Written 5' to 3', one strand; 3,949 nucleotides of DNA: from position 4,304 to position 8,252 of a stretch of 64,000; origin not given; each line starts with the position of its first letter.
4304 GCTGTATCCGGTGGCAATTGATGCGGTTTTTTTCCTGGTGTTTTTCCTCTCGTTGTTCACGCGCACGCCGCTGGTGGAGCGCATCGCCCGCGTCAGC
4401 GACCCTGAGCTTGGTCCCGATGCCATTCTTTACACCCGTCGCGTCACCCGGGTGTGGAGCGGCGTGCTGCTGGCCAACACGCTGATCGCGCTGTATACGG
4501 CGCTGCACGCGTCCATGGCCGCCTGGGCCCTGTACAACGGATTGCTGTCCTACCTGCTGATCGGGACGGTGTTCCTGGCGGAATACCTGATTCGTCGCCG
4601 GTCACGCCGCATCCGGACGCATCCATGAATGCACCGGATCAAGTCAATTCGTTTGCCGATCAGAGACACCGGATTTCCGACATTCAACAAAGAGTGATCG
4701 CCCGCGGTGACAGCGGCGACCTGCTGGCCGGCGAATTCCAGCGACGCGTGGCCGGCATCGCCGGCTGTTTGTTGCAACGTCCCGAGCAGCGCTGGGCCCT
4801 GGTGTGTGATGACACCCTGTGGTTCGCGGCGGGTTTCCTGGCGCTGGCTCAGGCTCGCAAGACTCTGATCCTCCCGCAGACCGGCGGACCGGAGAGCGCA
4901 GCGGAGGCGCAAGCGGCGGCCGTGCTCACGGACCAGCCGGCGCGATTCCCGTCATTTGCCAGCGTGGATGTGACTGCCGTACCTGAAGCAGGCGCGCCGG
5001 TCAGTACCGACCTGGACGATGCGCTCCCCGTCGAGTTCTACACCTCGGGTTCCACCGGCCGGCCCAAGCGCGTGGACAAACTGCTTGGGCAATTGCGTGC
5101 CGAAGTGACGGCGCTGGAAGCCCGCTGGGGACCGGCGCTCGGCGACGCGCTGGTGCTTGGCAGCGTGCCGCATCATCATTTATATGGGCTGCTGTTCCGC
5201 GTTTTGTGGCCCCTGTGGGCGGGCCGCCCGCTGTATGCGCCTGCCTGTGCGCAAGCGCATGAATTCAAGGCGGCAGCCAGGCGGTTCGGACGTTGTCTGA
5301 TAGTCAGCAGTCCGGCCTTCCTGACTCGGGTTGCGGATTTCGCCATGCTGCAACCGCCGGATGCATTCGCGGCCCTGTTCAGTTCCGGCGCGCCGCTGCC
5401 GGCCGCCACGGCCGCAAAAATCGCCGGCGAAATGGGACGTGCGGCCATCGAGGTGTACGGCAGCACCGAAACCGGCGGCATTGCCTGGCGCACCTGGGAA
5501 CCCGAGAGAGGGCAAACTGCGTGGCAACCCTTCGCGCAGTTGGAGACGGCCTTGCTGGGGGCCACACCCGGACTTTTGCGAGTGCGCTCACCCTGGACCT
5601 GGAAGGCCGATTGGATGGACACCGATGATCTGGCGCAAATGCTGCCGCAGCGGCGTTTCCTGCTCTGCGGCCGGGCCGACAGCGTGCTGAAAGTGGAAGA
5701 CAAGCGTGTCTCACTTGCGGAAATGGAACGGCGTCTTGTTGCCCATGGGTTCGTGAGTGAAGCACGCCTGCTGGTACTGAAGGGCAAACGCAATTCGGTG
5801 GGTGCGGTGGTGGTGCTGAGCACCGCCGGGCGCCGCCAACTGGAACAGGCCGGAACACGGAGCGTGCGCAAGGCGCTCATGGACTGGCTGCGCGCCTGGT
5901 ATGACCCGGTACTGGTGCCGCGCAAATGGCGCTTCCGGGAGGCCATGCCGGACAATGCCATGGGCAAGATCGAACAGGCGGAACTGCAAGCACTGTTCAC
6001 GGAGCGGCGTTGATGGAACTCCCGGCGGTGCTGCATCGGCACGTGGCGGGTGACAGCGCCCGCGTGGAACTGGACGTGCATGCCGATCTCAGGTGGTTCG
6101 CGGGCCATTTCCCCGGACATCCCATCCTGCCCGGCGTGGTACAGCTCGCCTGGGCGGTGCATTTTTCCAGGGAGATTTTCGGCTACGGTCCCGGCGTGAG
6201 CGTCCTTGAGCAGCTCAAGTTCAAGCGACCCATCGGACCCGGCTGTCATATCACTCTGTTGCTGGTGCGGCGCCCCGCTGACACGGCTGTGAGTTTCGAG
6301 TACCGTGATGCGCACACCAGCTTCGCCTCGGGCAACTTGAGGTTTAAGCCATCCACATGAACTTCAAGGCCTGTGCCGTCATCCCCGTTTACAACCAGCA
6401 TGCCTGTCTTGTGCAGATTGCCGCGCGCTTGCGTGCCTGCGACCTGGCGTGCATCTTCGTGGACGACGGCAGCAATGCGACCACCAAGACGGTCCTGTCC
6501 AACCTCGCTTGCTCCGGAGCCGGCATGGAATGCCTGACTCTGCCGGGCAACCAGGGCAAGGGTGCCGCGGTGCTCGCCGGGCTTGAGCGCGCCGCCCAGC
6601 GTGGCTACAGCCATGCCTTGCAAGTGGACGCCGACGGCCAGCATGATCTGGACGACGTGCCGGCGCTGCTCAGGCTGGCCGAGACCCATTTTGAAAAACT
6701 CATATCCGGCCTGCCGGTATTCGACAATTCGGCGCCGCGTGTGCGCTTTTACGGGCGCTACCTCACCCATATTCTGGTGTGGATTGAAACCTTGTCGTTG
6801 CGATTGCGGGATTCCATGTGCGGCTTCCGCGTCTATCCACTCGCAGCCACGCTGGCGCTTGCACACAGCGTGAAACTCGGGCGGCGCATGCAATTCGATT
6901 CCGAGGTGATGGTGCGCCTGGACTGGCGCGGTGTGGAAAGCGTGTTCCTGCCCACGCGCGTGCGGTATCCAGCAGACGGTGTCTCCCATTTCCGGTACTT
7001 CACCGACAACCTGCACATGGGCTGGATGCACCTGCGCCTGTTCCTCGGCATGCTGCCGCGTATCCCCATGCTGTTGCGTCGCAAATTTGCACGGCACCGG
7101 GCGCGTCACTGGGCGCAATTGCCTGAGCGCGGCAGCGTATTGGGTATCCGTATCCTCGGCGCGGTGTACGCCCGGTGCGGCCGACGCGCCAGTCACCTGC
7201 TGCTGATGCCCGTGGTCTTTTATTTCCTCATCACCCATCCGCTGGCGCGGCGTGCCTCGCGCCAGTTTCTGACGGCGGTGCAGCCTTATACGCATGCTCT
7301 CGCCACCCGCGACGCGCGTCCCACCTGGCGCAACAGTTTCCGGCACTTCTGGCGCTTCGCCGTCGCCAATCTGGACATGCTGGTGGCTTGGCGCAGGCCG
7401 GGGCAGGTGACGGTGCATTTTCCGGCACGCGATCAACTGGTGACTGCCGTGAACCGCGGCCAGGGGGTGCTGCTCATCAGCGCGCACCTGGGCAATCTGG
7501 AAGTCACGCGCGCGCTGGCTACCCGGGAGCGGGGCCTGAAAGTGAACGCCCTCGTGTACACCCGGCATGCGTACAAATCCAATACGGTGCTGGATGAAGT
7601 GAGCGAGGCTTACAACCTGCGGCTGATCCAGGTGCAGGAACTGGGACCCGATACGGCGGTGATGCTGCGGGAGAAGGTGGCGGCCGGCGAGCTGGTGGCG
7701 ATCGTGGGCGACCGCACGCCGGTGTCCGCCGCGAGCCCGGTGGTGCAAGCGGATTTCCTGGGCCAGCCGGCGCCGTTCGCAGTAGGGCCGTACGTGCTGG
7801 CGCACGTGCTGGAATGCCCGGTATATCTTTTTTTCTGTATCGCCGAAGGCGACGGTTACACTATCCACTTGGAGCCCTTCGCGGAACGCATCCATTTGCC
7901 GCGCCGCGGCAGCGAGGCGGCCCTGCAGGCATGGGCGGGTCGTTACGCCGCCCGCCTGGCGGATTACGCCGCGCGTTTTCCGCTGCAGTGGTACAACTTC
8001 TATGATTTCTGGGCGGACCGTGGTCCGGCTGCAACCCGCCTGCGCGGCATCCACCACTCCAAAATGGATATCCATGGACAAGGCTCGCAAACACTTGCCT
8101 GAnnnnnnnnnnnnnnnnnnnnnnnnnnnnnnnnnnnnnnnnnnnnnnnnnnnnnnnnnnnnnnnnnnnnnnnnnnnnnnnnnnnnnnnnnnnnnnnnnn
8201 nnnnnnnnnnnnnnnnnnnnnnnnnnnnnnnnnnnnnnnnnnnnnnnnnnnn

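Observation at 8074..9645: MIO ammonia-lyase inside the APE operon carries a Tyr-His dyad at the substrate-selectivity position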

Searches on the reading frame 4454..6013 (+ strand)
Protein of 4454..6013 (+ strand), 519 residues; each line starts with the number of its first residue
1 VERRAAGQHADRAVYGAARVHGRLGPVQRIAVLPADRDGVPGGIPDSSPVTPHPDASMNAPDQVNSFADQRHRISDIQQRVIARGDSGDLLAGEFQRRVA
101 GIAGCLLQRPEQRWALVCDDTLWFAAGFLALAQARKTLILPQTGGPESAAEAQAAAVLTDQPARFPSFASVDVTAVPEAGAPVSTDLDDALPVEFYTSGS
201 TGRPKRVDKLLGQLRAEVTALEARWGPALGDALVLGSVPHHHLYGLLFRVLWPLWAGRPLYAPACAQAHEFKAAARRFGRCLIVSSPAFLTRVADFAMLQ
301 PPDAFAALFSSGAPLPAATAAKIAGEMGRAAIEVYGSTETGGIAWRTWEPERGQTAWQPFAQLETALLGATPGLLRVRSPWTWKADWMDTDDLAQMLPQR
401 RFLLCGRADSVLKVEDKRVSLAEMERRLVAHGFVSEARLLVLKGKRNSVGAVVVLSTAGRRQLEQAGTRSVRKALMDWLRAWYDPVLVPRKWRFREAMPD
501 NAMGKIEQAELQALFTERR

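Call 3: search_protein_families(library=pfam, proteins=[window:4454-6013:+])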
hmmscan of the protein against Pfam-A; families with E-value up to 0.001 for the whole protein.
window:4454-6013:+ (519 aa): 1 family
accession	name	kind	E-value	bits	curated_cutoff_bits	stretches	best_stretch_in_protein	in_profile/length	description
PF00501.34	AMP-binding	-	1.9e-19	70.2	29.9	1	168-367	151-355/384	AMP-binding enzyme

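Call 5: search_protein_families(library=ncbifam, proteins=[window:4454-6013:+], max_evalue=0.00001)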
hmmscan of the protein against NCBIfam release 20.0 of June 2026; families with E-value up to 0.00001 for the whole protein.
window:4454-6013:+ (519 aa): 35 families (the best 25 are shown)
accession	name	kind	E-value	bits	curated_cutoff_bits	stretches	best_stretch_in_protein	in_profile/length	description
TIGR02372.1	4_coum_CoA_lig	equivalog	4.5e-31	107.9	334.7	1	193-506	99-385/386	4-coumarate--CoA ligase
NF005858.0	PRK07787.1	subfamily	1.1e-25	90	575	1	150-340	90-279/471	acyl-CoA synthetase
NF004837.0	PRK06187.1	subfamily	8.2e-21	73.8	476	2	185-357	167-340/531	long-chain-fatty-acid--CoA ligase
TIGR01733.1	AA-adenyl-dom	subfamily_domain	2.3e-17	62.9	317.4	1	94-344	4-277/409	amino acid adenylation domain-containing protein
NF006181.0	PRK08314.1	subfamily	1e-15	57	705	1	181-341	197-357/563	long-chain-fatty-acid--CoA ligase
NF005877.1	PRK07824.1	equivalog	1.1e-14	54.4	345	1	183-515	36-362/362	o-succinylbenzoate--CoA ligase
NF006167.0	PRK08308.1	equivalog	3.5e-14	52.5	513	1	108-511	29-407/414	acyl-CoA synthetase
NF005702.0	PRK07514.1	subfamily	9.8e-14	50.6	558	1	149-352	119-319/506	malonyl-CoA synthase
NF004511.1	PRK05852.1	equivalog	3.1e-13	49.2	650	1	135-341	100-312/505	FadD7 family fatty acid--CoA ligase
TIGR02262.1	benz_CoA_lig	subfamily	5.7e-13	48.4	375.25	1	378-511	376-505/508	benzoate-CoA ligase family protein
NF004114.0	PRK05605.1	equivalog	6.4e-13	47.9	766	1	191-344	223-379/575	long-chain-fatty-acid--CoA ligase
NF006754.0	PRK09274.1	equivalog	2.8e-12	45.6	478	1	193-343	179-331/555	fatty acid CoA ligase family protein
TIGR03098.1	ligase_PEP_1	hypoth_equivalog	2.9e-12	45.8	592.35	1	402-512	412-515/517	acyl-CoA ligase (AMP-forming), exosortase A system-associated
TIGR03208.1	cyc_hxne_CoA_lg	equivalog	2.3e-11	43.1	792.3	1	189-344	195-351/538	cyclohexanecarboxylate-CoA ligase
NF004282.0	PRK05691.1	subfamily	2.4e-11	40.4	4090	1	390-513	4106-4224/4334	non-ribosomal peptide synthase/polyketide synthase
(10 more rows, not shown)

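Call 58: search_solved_structures(query=window:4625-6013:+, max_evalue=1e-8)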
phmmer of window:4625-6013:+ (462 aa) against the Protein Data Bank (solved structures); distinct sequences matched with E-value up to 1e-8: 2.
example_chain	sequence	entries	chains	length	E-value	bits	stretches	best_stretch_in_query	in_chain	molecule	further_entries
2v7b_A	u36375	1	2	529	9.6e-10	41.4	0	320-454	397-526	BENZOATE-COENZYME A LIGASE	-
3nyq_A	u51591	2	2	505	1e-09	41.3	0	107-303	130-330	Malonyl-CoA Ligase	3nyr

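Call 78: search_protein_families(library=ncbifam, max_evalue=1e-10, proteins=[window:4625-6013:+])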
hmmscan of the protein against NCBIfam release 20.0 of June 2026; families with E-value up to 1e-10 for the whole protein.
window:4625-6013:+ (462 aa): 16 families
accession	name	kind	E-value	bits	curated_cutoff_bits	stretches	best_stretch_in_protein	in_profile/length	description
TIGR02372.1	4_coum_CoA_lig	equivalog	3.2e-31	108.4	334.7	1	136-449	99-385/386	4-coumarate--CoA ligase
NF005858.0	PRK07787.1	subfamily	7.1e-26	90.7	575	1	93-283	90-279/471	acyl-CoA synthetase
NF004837.0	PRK06187.1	subfamily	5.2e-21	74.5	476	0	128-300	167-340/531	long-chain-fatty-acid--CoA ligase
TIGR01733.1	AA-adenyl-dom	subfamily_domain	1.4e-17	63.6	317.4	1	37-287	4-277/409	amino acid adenylation domain-containing protein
NF006181.0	PRK08314.1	subfamily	6.4e-16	57.7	705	0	124-284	197-357/563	long-chain-fatty-acid--CoA ligase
NF005877.1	PRK07824.1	equivalog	7.2e-15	54.9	345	1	126-458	36-362/362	o-succinylbenzoate--CoA ligase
NF006167.0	PRK08308.1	equivalog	2.3e-14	53.1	513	1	50-454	28-407/414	acyl-CoA synthetase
NF005702.0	PRK07514.1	subfamily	6.2e-14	51.2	558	0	92-295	119-319/506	malonyl-CoA synthase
NF004511.1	PRK05852.1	equivalog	1.9e-13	49.9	650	0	78-284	100-312/505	FadD7 family fatty acid--CoA ligase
TIGR02262.1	benz_CoA_lig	subfamily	3.3e-13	49.2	375.25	0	321-454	376-505/508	benzoate-CoA ligase family protein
NF004114.0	PRK05605.1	equivalog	4.2e-13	48.5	766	0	134-287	223-379/575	long-chain-fatty-acid--CoA ligase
NF006754.0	PRK09274.1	equivalog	1.9e-12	46.2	478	0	136-286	179-331/555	fatty acid CoA ligase family protein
TIGR03098.1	ligase_PEP_1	hypoth_equivalog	2e-12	46.4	592.35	0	345-455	412-515/517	acyl-CoA ligase (AMP-forming), exosortase A system-associated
TIGR03208.1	cyc_hxne_CoA_lg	equivalog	1.4e-11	43.8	792.3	0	132-287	195-351/538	cyclohexanecarboxylate-CoA ligase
NF004282.0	PRK05691.1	subfamily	1.5e-11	41.1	4090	0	333-456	4106-4224/4334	non-ribosomal peptide synthase/polyketide synthase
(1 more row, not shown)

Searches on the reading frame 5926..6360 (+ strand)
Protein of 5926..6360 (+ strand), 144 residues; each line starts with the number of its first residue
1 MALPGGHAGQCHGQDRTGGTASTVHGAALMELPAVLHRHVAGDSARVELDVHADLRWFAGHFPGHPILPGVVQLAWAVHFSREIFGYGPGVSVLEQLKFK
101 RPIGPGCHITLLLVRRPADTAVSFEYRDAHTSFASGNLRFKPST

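Call 3: search_protein_families(library=pfam, proteins=[window:5926-6360:+])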
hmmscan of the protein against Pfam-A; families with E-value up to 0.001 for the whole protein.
window:5926-6360:+ (144 aa): 2 families
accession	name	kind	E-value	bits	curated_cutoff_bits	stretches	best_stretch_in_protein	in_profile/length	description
PF22818.2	ApeI-like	-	2.6e-13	50.7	28.5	1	36-126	6-97/119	ApeI dehydratase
PF07977.19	FabA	-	5e-06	26.6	23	1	45-74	27-56/138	FabA-like domain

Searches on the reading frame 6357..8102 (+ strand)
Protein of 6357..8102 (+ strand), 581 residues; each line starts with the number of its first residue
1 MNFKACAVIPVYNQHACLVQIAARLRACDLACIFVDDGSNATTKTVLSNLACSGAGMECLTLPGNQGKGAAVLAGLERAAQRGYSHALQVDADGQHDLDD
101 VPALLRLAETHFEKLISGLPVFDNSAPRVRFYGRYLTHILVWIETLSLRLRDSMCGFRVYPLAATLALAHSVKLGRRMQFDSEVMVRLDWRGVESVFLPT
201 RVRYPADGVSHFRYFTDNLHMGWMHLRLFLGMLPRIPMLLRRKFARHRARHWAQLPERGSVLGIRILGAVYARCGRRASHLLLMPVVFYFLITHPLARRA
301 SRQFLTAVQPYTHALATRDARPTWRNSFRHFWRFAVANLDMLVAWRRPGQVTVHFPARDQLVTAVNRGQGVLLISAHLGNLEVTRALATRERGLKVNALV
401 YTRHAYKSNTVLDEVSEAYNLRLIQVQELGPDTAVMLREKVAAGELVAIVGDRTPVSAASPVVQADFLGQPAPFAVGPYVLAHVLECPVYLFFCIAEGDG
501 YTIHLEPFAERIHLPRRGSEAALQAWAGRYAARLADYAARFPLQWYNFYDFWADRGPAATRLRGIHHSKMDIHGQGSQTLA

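Call 4: search_protein_families(library=pfam, proteins=[window:6357-8102:+])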
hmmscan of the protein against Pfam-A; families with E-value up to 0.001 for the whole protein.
window:6357-8102:+ (581 aa): 2 families
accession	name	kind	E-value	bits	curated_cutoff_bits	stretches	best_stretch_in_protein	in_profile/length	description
PF00535.33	Glycos_transf_2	-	1.5e-13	51.4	23.3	1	7-127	2-122/168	Glycosyl transferase family 2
PF03279.18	Lip_A_acyltrans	-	7.8e-07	29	22.3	1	358-508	110-255/295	Bacterial lipid A biosynthesis acyltransferase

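Call 5: search_protein_families(library=ncbifam, proteins=[window:6357-8102:+], max_evalue=0.00001)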
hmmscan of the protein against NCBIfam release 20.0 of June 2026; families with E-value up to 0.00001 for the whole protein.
window:6357-8102:+ (581 aa): 6 families
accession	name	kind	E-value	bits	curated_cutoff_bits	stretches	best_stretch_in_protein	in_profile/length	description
NF058614.1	PPMAGASynPpgS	equivalog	3.5e-13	49.5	370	1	7-164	4-161/226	polyprenyl-phospho-N-acetylgalactosaminyl synthase PpgS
NF006487.0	PRK08905.1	equivalog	1.2e-09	37.6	281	1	336-545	65-266/290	lysophospholipid acyltransferase family protein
NF005919.0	PRK07920.1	equivalog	2.7e-09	36.5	209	1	320-554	68-295/311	phosphatidylinositol mannoside acyltransferase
NF005120.0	PRK06553.1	equivalog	5e-07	29.4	273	1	347-552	110-306/308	lipid A biosynthesis lauroyl acyltransferase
NF047588.1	GlcsyltransPgfSStrep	equivalog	1.2e-06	27.9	500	1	13-162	18-161/308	glycosyltransferase PgfS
NF007986.1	PRK10714.1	equivalog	6.4e-06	25.4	529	0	5-113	8-120/316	undecaprenyl-phosphate 4-deoxy-4-formamido-L-arabinose transferase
